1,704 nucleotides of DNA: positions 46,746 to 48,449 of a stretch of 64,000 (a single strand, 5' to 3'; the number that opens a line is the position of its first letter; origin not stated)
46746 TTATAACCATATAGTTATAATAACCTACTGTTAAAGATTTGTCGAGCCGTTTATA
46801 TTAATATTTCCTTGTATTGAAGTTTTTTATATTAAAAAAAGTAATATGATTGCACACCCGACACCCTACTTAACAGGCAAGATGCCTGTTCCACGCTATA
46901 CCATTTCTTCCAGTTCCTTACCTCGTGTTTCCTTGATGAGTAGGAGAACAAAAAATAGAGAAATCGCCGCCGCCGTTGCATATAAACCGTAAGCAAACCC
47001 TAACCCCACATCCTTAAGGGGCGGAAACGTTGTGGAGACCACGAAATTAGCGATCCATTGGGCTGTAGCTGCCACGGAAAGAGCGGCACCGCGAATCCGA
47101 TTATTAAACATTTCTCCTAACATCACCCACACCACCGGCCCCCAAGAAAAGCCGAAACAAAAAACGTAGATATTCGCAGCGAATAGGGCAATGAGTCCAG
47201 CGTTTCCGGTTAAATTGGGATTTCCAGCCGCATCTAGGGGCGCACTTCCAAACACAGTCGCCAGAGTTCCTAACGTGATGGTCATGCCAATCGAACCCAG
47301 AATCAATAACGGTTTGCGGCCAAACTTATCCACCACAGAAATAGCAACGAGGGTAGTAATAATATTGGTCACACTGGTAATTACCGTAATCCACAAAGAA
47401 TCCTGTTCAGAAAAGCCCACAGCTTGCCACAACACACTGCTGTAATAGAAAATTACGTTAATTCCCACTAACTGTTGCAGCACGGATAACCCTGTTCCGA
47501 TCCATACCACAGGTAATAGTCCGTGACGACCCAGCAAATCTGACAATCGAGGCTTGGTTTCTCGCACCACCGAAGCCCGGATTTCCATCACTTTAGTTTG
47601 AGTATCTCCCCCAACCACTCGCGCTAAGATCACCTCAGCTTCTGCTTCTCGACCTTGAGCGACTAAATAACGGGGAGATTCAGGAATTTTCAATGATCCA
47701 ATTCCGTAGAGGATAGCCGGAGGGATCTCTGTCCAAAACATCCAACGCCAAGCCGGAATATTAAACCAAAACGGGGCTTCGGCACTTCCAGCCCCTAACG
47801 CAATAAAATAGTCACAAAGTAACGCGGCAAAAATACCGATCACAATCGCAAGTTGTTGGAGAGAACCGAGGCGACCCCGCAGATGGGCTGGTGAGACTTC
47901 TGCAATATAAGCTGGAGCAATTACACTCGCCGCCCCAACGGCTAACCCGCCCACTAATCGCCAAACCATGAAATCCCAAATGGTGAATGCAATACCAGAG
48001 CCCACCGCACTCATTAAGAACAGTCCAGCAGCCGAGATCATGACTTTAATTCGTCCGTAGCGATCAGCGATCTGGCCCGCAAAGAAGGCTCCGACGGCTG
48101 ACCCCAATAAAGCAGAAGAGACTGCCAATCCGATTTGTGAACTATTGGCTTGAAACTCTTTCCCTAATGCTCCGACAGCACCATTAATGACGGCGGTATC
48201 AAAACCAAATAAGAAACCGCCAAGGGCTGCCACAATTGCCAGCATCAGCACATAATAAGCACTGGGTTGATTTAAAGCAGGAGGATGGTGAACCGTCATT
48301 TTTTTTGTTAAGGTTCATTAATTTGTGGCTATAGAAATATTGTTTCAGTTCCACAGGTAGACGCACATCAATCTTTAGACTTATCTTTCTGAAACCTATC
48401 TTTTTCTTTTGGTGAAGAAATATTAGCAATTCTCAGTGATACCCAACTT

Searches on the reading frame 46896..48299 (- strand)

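Call 79: search_protein_families(library=pfam, proteins=[window:46896-48299:-], max_evalue=0.00001)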
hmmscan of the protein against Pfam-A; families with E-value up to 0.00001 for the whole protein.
window:46896-48299:- (467 aa): 2 families
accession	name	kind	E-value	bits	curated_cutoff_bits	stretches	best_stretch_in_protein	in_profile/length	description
PF00083.30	Sugar_tr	-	1.3e-107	361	22.3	1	20-466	1-448/452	Sugar (and other) transporter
PF07690.21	MFS_1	-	6.4e-32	111.3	33.4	1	25-420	2-345/347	Major Facilitator Superfamily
